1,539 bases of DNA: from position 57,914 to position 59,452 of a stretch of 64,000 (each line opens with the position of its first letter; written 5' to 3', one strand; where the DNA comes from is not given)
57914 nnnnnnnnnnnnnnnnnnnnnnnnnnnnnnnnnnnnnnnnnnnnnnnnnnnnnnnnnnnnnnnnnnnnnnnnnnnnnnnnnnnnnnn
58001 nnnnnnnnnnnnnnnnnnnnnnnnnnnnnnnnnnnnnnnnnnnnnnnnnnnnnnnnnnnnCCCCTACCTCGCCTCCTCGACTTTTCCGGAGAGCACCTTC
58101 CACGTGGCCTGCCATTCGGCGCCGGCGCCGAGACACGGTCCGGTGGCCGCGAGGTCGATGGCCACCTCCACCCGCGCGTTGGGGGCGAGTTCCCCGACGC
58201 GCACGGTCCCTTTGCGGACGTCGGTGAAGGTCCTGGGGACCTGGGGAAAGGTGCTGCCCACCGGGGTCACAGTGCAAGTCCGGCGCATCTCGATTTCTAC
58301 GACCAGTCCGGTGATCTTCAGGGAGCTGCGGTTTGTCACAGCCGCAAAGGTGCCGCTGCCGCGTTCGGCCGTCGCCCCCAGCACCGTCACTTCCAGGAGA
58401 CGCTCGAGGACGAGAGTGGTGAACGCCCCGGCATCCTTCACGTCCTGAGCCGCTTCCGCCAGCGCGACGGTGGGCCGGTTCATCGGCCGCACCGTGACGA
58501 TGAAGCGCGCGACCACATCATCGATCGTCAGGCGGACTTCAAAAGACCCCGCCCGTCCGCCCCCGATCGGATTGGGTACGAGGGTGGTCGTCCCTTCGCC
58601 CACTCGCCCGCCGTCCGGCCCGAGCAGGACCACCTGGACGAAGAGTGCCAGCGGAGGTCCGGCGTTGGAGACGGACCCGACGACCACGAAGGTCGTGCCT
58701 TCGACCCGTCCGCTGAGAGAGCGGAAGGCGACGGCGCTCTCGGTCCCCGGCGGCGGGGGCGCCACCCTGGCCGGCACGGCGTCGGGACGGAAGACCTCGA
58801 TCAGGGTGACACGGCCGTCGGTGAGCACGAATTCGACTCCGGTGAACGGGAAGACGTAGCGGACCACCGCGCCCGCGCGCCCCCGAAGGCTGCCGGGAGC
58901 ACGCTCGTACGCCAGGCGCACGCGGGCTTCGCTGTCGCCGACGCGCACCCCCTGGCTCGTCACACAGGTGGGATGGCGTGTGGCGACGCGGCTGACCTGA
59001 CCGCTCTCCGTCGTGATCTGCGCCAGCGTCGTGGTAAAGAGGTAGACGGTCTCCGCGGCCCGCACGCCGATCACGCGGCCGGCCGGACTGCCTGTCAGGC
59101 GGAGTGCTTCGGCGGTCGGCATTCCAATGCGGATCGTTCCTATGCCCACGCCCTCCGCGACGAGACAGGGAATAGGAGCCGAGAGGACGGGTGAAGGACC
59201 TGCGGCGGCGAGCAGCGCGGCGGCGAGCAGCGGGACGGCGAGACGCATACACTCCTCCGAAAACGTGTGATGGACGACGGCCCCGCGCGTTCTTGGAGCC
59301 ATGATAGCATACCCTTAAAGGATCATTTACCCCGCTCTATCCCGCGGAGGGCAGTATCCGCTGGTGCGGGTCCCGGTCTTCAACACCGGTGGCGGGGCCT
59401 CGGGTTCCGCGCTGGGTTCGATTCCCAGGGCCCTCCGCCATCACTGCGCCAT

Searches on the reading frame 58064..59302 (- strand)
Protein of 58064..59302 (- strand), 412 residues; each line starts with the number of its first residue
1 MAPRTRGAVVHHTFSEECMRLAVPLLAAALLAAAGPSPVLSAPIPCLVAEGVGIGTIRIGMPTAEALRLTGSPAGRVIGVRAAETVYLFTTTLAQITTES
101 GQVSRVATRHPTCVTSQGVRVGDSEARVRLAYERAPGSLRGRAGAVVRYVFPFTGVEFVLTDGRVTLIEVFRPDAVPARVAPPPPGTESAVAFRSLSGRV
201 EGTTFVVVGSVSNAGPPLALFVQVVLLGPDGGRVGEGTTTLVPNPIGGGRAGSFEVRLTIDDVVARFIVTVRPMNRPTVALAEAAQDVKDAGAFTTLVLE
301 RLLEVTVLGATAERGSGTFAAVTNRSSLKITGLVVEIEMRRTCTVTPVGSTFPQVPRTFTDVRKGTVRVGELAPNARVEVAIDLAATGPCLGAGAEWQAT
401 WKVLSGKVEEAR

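Call 8: search_protein_families(library=pfam, proteins=[window:58064-59302:-])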
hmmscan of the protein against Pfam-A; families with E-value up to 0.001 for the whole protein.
window:58064-59302:- (412 aa): 0 families

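Call 21: find_homologous_proteins(query=window:58067-59248:-)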
Query window:58067-59248:- (394 aa): 13 proteins with E <= 0.001 among 8000 candidates.
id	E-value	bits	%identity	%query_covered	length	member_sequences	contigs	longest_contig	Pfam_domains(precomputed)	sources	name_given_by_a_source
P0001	2.7e-243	825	100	100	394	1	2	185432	-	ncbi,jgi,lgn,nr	ncbi:MAG TPA: hypothetical protein VGR25_01985 [bacterium]|jgi:hypothetical protein|nr:hypothetical 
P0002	1.2e-208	711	85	100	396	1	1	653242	-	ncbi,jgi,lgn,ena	-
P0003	2.3e-203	693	83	95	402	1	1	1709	-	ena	-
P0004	1.7e-186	638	77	95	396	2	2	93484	-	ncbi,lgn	ncbi:MAG: hypothetical protein ACRDF5_06335 [bacterium]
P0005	4.1e-186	637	77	96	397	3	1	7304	-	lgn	-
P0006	2.6e-181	621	76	95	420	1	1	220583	-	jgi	-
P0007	1.3e-179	615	74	100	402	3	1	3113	-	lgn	-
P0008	3.2e-177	607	73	100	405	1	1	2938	-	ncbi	-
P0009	4.9e-128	445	58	95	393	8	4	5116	-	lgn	-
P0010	3.1e-124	433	58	93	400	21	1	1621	-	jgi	-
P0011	7.0e-120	419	56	94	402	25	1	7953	-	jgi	-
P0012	1.5e-119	417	55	92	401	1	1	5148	-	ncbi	-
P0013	1.1e-110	388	51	99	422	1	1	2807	-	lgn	-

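Call 23: find_encoding_contigs(protein=P0002, flank=6000, max_places=2)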
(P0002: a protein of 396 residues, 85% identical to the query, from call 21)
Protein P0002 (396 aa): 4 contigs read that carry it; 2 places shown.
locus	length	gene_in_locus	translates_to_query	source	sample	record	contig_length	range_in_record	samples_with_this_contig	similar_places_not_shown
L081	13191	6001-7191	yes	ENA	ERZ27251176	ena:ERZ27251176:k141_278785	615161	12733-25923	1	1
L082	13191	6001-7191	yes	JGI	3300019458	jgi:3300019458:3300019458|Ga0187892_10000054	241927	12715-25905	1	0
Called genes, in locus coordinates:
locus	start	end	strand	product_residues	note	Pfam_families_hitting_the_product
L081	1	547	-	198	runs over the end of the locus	-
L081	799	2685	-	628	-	PF03968:LptD_N (faint)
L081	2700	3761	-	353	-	PF03968:LptD_N (weak), PF13100:OstA_2 (faint), PF06835:LptC (weak)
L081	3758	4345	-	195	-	-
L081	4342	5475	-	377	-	PF03739:LptF_LptG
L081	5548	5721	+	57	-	-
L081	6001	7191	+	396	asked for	-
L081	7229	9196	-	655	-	PF00009:GTP_EFTU, PF01926:MMR_HSR1 (weak), PF03144:GTP_EFTU_D2, PF25461:Beta-barrel_SelB, PF09106:WHD_2nd_SelB, PF09107:WHD_3rd_SelB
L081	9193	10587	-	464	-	PF03841:SelA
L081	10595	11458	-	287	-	PF02811:PHP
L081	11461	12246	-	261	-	PF00149:Metallophos, PF13277:YmdB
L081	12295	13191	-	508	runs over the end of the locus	PF12072:RNase_Y_N, PF00013:KH_1 (weak), PF08668:HDOD (faint), PF01966:HD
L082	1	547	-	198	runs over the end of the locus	-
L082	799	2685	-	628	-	PF03968:LptD_N (faint)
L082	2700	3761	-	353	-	PF03968:LptD_N (weak), PF13100:OstA_2 (faint), PF06835:LptC (weak)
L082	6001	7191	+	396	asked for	-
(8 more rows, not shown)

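Call 24: find_encoding_contigs(protein=P0004, flank=6000, max_places=2)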
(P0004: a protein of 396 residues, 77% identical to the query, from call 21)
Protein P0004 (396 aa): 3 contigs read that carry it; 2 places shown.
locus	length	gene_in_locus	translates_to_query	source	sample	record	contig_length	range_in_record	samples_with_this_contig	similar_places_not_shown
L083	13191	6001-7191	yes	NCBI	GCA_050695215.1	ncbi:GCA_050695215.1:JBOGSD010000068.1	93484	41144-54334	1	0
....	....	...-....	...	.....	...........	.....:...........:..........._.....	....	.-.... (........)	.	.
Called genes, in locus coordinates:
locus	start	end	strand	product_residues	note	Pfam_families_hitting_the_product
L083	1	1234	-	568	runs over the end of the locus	PF02518:HATPase_c (weak), PF13589:HATPase_c_3, PF01119:DNA_mis_repair, PF08676:MutL_C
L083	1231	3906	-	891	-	PF01624:MutS_I, PF05188:MutS_II, PF05192:MutS_III, PF05190:MutS_IV, PF00488:MutS_V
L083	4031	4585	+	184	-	PF13628:DUF4142 (weak), PF03713:DUF305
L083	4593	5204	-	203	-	PF05724:TPMT, PF13847:Methyltransf_31, PF08241:Methyltransf_11, PF08242:Methyltransf_12, PF13649:Methyltransf_25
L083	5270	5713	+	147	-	-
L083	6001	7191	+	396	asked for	-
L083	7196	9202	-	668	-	PF00009:GTP_EFTU, PF01926:MMR_HSR1 (weak), PF03144:GTP_EFTU_D2, PF25461:Beta-barrel_SelB, PF09106:WHD_2nd_SelB, PF09107:WHD_3rd_SelB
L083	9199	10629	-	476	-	PF12390:Se-cys_synth_N (weak), PF03841:SelA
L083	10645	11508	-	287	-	PF02811:PHP (weak)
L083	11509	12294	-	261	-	PF00149:Metallophos, PF13277:YmdB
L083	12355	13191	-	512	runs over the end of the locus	PF12072:RNase_Y_N, PF00013:KH_1 (weak), PF08668:HDOD (faint), PF01966:HD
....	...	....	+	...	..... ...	-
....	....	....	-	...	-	?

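Call 25: find_encoding_contigs(protein=P0006, flank=6000, max_places=2)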
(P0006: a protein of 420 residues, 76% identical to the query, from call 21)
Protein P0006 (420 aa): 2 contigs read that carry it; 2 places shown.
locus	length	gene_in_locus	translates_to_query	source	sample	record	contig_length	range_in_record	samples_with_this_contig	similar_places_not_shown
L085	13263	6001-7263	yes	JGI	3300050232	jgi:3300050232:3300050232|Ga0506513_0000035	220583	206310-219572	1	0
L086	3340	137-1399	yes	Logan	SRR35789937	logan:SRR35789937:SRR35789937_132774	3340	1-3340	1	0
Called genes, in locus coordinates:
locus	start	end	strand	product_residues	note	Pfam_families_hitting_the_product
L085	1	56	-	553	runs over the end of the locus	PF22148:Fervidolysin_NPro-like, PF00082:Peptidase_S8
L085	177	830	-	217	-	-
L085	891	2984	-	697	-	PF03968:LptD_N (faint)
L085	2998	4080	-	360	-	PF06835:LptC (faint), PF03968:LptD_N (weak)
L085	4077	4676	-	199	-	-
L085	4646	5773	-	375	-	PF03739:LptF_LptG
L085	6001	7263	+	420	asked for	-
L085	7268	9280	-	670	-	PF00009:GTP_EFTU, PF01926:MMR_HSR1 (weak), PF03144:GTP_EFTU_D2, PF25461:Beta-barrel_SelB, PF09106:WHD_2nd_SelB, PF09107:WHD_3rd_SelB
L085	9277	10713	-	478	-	PF12390:Se-cys_synth_N (weak), PF03841:SelA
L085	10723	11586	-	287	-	PF02811:PHP (weak)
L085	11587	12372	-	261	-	PF00149:Metallophos, PF13277:YmdB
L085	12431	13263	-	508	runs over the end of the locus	PF12072:RNase_Y_N, PF00013:KH_1 (weak), PF08668:HDOD (faint), PF01966:HD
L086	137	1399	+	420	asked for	-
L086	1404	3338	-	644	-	?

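Call 27: find_encoding_contigs(protein=P0011, flank=6000, max_places=2)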
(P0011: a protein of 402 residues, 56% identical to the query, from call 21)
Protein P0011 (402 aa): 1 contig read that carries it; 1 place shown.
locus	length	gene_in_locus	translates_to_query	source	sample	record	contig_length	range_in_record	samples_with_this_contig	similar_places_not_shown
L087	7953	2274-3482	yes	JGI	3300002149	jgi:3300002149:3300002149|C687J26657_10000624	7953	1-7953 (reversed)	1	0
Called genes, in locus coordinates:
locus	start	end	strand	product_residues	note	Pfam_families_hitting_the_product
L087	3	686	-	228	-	?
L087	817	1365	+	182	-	PF03713:DUF305, PF13628:DUF4142 (weak), PF03713:DUF305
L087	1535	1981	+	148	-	-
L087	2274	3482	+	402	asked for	-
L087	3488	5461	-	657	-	PF00009:GTP_EFTU, PF01926:MMR_HSR1, PF03144:GTP_EFTU_D2, PF25461:Beta-barrel_SelB, PF09106:WHD_2nd_SelB, PF09107:WHD_3rd_SelB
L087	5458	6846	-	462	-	-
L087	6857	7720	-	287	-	PF02811:PHP (weak)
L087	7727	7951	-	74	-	?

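Call 28: find_encoding_contigs(protein=P0009, flank=6000, max_places=2)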
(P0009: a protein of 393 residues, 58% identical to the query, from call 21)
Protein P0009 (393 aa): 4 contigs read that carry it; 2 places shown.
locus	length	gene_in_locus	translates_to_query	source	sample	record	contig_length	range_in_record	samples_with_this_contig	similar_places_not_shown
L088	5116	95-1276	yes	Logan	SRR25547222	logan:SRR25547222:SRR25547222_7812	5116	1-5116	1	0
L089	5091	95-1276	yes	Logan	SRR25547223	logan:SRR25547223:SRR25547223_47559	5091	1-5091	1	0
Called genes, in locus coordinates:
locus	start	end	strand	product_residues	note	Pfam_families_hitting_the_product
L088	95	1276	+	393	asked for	-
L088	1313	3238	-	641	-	PF00009:GTP_EFTU, PF01926:MMR_HSR1, PF03144:GTP_EFTU_D2, PF25461:Beta-barrel_SelB, PF09106:WHD_2nd_SelB, PF09107:WHD_3rd_SelB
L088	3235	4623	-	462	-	PF12390:Se-cys_synth_N (weak), PF03841:SelA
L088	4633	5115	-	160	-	?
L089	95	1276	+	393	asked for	-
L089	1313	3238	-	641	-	PF00009:GTP_EFTU, PF01926:MMR_HSR1, PF03144:GTP_EFTU_D2, PF25461:Beta-barrel_SelB, PF09106:WHD_2nd_SelB, PF09107:WHD_3rd_SelB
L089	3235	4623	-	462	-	PF12390:Se-cys_synth_N (weak), PF03841:SelA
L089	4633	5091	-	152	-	?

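Call 29: find_encoding_contigs(protein=P0012, flank=6000, max_places=2)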
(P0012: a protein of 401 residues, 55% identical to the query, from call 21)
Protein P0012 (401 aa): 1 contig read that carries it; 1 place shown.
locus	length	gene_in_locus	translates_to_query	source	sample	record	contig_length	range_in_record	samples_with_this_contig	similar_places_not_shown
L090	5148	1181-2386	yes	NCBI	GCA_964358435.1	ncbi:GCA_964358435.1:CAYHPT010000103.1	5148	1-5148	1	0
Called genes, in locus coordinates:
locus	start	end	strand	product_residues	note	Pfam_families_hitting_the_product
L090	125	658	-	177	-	-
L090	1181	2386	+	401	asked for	-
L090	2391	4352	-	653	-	PF00009:GTP_EFTU, PF01926:MMR_HSR1, PF03144:GTP_EFTU_D2, PF25461:Beta-barrel_SelB, PF09106:WHD_2nd_SelB, PF09107:WHD_3rd_SelB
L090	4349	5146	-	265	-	?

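Call 30: find_encoding_contigs(protein=P0001, flank=10000, max_places=3)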
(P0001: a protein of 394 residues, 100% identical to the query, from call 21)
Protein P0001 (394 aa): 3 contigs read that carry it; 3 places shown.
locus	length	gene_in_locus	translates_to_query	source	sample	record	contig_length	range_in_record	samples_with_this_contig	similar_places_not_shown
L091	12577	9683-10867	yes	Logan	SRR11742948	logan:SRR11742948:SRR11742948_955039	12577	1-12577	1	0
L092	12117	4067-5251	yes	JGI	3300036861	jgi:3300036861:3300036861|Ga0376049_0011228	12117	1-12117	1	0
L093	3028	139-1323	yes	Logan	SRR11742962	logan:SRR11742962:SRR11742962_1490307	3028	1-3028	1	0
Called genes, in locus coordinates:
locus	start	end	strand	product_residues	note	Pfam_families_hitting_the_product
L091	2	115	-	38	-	?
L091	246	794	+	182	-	PF13628:DUF4142 (faint), PF03713:DUF305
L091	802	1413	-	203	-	PF05724:TPMT, PF03848:TehB (weak), PF13847:Methyltransf_31 (weak), PF08241:Methyltransf_11, PF08242:Methyltransf_12, PF13649:Methyltransf_25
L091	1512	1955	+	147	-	-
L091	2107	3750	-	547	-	PF22148:Fervidolysin_NPro-like, PF00082:Peptidase_S8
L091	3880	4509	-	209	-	-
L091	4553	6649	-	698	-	PF03968:LptD_N (weak)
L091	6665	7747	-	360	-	PF06835:LptC (faint), PF03968:LptD_N (weak)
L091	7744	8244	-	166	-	-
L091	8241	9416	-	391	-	PF03739:LptF_LptG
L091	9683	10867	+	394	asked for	-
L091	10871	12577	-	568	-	?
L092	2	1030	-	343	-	?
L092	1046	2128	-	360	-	PF06835:LptC (faint), PF03968:LptD_N (weak)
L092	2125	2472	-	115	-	-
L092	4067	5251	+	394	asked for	-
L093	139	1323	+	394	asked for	-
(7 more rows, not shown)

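Call 43: search_protein_families(library=ncbifam, proteins=[window:58067-59248:-], max_evalue=0.01)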
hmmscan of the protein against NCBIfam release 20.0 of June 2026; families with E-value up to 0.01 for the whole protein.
window:58067-59248:- (394 aa): 0 families

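Call 49: predict_structure(alignment_id=A3)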
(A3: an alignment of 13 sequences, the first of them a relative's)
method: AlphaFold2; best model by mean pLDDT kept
length: 394 residues; sequences in the alignment: 13
mean_pLDDT: 70.5   pTM: 0.51
mean pLDDT of the five models: 70.5, 62.2, 61.1, 58.0, 56.9
residues with pLDDT >= 90: 103; 70-90: 124; 50-70: 64; < 50: 103
segments of 3 or more residues with pLDDT < 50: 1-4, 6-25, 35-87, 154-170, 228-230, 293-295
pLDDT, mean of each block of 10 residues (from residue 1): 47 42 53 45 40 40 37 35 43 81 90 71 64 68 86 46 36 87 94 80 87 87 64 84 93 75 90 90 89 54 93 94 77 64 87 94 79 68 92 81
secondary structure, 60 per line:
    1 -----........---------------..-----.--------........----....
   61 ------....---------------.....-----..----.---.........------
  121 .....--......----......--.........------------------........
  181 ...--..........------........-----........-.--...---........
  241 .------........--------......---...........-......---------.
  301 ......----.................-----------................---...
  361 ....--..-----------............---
elements in order: H6-13 H45-52 E57-60 E67-70 E86-90 H107-114 E121-125 E128-133 E138-143 E146-154 E173-183 E186-195 E202-209 E215-222 E233-241 E248-255 E264-269 H273-283 E285-290 E300-306 E311-327 E339-354 E358-364 E380-391

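Call 52: fold_search(model_id=the predicted structure, library=pdb)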
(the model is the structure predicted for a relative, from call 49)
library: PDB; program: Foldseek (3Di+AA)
matches with E <= 10: 1720; with E <= 0.001: 61
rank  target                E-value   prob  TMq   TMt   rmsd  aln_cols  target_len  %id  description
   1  2zag_B                4.0e-05  0.84  0.13  0.11  21.6       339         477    7  Crystal structure of the SeMet-substituted soluble domain of STT3 from P. furiosus (released 2007-12-11)
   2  1f13_B                4.2e-05  1.00  0.21  0.13  21.9       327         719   12  RECOMBINANT HUMAN CELLULAR COAGULATION FACTOR XIII (released 1998-08-12)
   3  2zai_A                5.0e-05  0.85  0.13  0.11  21.7       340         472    8  Crystal structure of the soluble domain of STT3 from P. furiosus (released 2007-12-11)
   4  5mhl_B                8.5e-05  1.00  0.21  0.14  16.8       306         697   11  FXIIIa in complex with the inhibitor Mi0621 (released 2017-12-20)
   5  1f13_A                9.0e-05  0.99  0.21  0.13  20.6       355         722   12  RECOMBINANT HUMAN CELLULAR COAGULATION FACTOR XIII (released 1998-08-12)
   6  2zai_C                9.0e-05  0.84  0.13  0.11  21.4       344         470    8  Crystal structure of the soluble domain of STT3 from P. furiosus (released 2007-12-11)
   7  1ex0_A                1.2e-04  0.99  0.21  0.13  20.2       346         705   11  HUMAN FACTOR XIII, MUTANT W279F ZYMOGEN (released 2003-12-23)
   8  5mhl_A                1.3e-04  0.99  0.21  0.13  13.1       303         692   12  FXIIIa in complex with the inhibitor Mi0621 (released 2017-12-20)
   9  1qrk_B                1.5e-04  0.99  0.21  0.13  20.3       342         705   10  HUMAN FACTOR XIII WITH STRONTIUM BOUND IN THE ION SITE (released 1999-07-02)
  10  5mho_A                1.5e-04  1.00  0.21  0.14  11.3       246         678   13  FXIIIa in complex with the inhibitor ZED2369 (released 2017-12-20)
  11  8oxy_A                1.5e-04  1.00  0.20  0.13  15.7       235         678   12  Transglutaminase 3 without calcium in complex with DH patient-derived Fab DH63-B02 (released 2023-10-18)
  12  3vu1_A                1.5e-04  0.82  0.13  0.11  21.4       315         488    9  Crystal structure of the C-terminal globular domain of oligosaccharyltransferase (PhAglB-L, O74088_PYRHO) from Pyrococ (released 2013-01-23)
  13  1qrk_A                1.6e-04  1.00  0.20  0.13  16.7       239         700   13  HUMAN FACTOR XIII WITH STRONTIUM BOUND IN THE ION SITE (released 1999-07-02)
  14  5mhm_A                2.0e-04  0.99  0.21  0.14  16.5       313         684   11  FXIIIa in complex with the inhibitor ZED1630 (released 2017-12-20)
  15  1fie_B                2.0e-04  0.98  0.20  0.12  20.7       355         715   11  RECOMBINANT HUMAN COAGULATION FACTOR XIII (released 1997-02-12)
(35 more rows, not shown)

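Call 55: find_homologous_proteins(query=A3, max_evalue=0.001)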
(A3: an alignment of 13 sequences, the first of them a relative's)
Query A3 (13 sequences) (394 aa, profile of the alignment): 17 proteins with E <= 0.001 among 8000 candidates.
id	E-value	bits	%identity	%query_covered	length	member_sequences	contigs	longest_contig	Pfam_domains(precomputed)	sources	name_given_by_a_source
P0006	1.0e-213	728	76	95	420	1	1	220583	-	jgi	-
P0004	8.6e-212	721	77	95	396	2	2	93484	-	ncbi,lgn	ncbi:MAG: hypothetical protein ACRDF5_06335 [bacterium]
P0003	2.4e-211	720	83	95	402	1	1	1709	-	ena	-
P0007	8.1e-211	718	74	100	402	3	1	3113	-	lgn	-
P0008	4.5e-210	716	73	100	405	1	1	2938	-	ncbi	-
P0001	1.8e-209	714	100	100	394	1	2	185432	-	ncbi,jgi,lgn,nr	ncbi:MAG TPA: hypothetical protein VGR25_01985 [bacterium]|jgi:hypothetical protein|nr:hypothetical 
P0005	7.2e-209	712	77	96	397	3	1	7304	-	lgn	-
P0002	5.9e-208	709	85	100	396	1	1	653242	-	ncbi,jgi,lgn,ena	-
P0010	1.4e-198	678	58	93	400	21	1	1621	-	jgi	-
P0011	8.5e-197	672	56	94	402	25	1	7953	-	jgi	-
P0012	9.2e-194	662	55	92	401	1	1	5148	-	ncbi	-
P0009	1.7e-188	645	58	95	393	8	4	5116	-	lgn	-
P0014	4.2e-186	637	54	99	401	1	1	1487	-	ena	-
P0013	2.1e-183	628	51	99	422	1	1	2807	-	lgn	-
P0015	8.4e-162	557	52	99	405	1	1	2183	-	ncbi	-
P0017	1.6e-159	549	51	99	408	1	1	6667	-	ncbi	-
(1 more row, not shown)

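Call 56: find_encoding_contigs(protein=P0013, flank=6000, max_places=2)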
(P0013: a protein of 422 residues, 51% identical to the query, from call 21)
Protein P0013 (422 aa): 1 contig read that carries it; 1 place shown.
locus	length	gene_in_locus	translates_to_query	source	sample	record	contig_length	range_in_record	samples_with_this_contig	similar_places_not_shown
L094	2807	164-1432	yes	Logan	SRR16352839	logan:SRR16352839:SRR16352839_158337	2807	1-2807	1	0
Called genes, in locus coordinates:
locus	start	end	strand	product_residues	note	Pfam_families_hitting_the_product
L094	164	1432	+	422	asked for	-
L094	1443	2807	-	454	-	?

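Call 57: find_encoding_contigs(protein=P0017, flank=6000, max_places=2)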
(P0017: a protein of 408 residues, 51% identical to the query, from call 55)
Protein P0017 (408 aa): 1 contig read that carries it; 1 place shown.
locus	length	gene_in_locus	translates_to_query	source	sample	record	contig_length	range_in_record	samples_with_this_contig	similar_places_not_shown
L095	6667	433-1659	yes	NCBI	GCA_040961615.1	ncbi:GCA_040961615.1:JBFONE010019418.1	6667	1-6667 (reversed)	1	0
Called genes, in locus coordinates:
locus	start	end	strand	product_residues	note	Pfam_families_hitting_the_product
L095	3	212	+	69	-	?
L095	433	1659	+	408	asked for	-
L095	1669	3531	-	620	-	PF00009:GTP_EFTU, PF03144:GTP_EFTU_D2, PF25461:Beta-barrel_SelB, PF09106:WHD_2nd_SelB, PF09107:WHD_3rd_SelB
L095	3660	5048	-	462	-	PF12390:Se-cys_synth_N (faint), PF03841:SelA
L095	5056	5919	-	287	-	PF02811:PHP (weak)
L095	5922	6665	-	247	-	?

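Call 75: search_protein_representatives(alignment_id=A3)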
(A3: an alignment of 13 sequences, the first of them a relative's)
Query: 13 sequences, 397 profile positions. Proteins with E-value up to 0.001 (for the whole library): 196; up to 1e-10: 37; up to 1e-30: 23. The best 150 are listed.
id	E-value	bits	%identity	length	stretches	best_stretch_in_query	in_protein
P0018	1.9e-139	481.5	-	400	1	1-395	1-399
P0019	5.3e-133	460.3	-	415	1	1-395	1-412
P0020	2.1e-116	405.7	-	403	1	7-396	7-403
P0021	5.0e-69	249.7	-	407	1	6-391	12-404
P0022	8.4e-61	222.6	-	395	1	7-389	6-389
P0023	2.4e-59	217.8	-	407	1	2-391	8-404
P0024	1.9e-58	214.8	-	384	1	14-392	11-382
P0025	2.4e-58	214.5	-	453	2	1-332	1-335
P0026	6.1e-56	206.6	-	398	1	6-388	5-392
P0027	6.7e-55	203.2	-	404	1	8-392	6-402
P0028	1.0e-52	196.0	-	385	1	22-358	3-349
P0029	6.0e-52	193.4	-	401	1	8-333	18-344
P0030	1.0e-51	192.6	-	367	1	43-392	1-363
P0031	1.5e-51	192.1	-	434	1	1-392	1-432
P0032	1.4e-49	185.7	-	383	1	10-327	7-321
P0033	6.5e-47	176.9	-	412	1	4-366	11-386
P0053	2.6e-11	59.6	-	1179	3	4-157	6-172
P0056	7.7e-09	51.5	-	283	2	9-156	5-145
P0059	6.9e-08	48.4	-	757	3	29-153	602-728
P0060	8.9e-08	48.0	-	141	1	26-155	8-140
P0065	1.7e-07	47.1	-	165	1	6-155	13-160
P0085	6.9e-06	41.8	-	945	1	3-166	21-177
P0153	1.3e-04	37.5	-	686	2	29-180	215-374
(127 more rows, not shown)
